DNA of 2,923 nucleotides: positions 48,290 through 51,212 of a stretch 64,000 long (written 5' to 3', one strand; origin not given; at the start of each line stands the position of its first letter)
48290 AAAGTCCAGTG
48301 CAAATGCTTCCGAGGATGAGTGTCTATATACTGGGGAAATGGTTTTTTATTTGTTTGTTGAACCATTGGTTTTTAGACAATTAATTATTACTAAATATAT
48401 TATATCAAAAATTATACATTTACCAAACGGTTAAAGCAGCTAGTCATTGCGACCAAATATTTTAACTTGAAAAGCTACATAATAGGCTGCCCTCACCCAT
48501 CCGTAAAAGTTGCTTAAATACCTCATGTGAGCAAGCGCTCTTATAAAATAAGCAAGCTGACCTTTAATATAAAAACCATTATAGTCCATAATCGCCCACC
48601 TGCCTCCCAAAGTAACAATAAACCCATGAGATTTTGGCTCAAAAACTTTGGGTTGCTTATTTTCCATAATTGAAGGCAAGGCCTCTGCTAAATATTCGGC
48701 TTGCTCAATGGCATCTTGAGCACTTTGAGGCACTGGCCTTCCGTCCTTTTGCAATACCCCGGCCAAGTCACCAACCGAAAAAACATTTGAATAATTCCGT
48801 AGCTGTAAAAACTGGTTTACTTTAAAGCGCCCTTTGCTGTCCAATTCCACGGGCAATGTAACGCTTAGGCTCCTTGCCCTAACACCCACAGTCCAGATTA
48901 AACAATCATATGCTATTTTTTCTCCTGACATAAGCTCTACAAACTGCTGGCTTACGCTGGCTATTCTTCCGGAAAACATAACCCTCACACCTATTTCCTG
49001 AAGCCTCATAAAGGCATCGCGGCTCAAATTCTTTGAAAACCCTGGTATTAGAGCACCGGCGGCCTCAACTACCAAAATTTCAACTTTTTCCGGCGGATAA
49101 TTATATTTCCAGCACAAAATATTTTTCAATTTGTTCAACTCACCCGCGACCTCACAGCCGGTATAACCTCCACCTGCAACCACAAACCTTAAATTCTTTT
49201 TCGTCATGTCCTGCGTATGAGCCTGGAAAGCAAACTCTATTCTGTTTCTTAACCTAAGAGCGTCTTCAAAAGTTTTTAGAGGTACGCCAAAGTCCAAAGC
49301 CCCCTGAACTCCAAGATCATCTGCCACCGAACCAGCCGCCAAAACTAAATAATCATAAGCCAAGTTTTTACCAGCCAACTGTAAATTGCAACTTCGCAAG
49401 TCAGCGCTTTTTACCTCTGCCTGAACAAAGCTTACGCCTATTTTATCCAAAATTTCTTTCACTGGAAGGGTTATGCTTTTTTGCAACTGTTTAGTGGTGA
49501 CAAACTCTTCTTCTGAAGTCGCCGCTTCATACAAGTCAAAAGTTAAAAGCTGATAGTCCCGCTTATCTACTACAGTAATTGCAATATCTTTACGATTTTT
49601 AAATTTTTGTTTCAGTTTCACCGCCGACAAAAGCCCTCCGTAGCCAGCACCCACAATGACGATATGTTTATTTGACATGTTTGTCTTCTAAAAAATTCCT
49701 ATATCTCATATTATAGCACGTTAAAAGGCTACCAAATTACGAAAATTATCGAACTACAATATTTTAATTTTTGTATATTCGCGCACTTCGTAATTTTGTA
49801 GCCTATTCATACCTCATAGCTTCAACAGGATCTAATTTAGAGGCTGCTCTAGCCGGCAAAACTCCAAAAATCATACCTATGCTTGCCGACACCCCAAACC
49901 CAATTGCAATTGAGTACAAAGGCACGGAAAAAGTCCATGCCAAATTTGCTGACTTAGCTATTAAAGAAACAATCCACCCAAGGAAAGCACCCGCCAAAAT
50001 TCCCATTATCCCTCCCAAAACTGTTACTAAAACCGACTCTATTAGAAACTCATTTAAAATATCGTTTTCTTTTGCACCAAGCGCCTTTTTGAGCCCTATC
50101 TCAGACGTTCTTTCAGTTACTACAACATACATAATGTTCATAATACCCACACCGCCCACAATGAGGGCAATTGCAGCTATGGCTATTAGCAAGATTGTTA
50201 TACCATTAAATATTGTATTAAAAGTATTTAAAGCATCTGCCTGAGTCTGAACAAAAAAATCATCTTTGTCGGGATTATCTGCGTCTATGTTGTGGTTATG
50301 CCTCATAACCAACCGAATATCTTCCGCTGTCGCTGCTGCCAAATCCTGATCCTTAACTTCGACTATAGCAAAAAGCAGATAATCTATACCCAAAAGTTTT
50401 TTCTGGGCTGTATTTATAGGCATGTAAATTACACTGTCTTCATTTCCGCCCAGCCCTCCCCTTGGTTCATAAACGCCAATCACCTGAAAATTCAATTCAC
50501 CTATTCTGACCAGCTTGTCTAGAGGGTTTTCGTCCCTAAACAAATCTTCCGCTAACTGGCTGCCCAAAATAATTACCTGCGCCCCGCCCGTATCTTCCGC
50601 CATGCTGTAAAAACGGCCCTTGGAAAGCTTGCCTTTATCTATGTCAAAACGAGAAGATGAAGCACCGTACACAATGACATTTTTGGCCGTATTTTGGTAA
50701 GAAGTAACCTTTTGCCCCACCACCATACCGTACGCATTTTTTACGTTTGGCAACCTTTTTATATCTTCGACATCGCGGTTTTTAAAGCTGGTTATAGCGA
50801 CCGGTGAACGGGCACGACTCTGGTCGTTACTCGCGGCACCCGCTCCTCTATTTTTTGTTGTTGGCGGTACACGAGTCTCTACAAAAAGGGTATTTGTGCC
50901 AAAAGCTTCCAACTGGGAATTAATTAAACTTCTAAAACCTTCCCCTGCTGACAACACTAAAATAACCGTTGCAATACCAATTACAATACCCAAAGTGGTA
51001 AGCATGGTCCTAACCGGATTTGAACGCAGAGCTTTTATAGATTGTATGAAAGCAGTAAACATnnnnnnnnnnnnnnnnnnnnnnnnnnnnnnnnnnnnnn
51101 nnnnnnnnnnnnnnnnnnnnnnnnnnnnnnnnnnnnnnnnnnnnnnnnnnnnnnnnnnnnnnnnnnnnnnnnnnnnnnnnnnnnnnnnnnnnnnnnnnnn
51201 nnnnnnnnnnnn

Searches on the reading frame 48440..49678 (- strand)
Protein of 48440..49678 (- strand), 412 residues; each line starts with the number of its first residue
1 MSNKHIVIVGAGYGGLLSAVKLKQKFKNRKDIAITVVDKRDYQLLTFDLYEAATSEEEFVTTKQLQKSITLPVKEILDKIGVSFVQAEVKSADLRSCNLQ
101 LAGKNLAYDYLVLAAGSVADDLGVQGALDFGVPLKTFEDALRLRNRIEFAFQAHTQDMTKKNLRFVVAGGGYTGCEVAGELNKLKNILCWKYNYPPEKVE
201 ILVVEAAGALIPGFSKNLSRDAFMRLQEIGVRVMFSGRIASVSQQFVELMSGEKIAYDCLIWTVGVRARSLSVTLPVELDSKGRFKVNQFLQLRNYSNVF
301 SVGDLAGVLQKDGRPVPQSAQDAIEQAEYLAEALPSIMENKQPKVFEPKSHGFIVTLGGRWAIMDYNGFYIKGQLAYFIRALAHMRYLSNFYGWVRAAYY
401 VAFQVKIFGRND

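Call 75: search_protein_families(library=pfam, proteins=[window:48440-49678:-], max_evalue=0.001)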
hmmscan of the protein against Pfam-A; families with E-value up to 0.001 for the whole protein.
window:48440-49678:- (412 aa): 5 families
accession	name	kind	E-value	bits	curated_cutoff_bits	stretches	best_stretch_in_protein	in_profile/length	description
PF07992.20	Pyr_redox_2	-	3.1e-39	135.6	26.1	1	5-327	2-291/291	Pyridine nucleotide-disulphide oxidoreductase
PF00070.33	Pyr_redox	-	2.1e-09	38.2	22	1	164-244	1-68/82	Pyridine nucleotide-disulphide oxidoreductase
PF13454.12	NAD_binding_9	-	0.00034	21.1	21.8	0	7-42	1-35/155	FAD-NAD(P)-binding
PF01266.30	DAO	-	0.0004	20.5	27.9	0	6-41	2-32/353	FAD dependent oxidoreductase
PF13450.12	NAD_binding_8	-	0.00044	20.9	21.9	0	8-41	1-29/68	NAD(P)-binding Rossmann-like domain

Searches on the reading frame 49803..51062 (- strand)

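Call 75: search_protein_families(library=pfam, proteins=[window:49803-51062:-], max_evalue=0.001)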
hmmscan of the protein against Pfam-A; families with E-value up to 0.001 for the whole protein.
window:49803-51062:- (419 aa): 2 families
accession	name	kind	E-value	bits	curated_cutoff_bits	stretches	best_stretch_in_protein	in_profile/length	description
PF12704.14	MacB_PCD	-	1.6e-39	136.8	27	1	19-250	1-205/207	MacB-like periplasmic core domain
PF02687.27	FtsX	-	1.6e-20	73.8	25.5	1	294-412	2-120/120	FtsX-like permease C-terminal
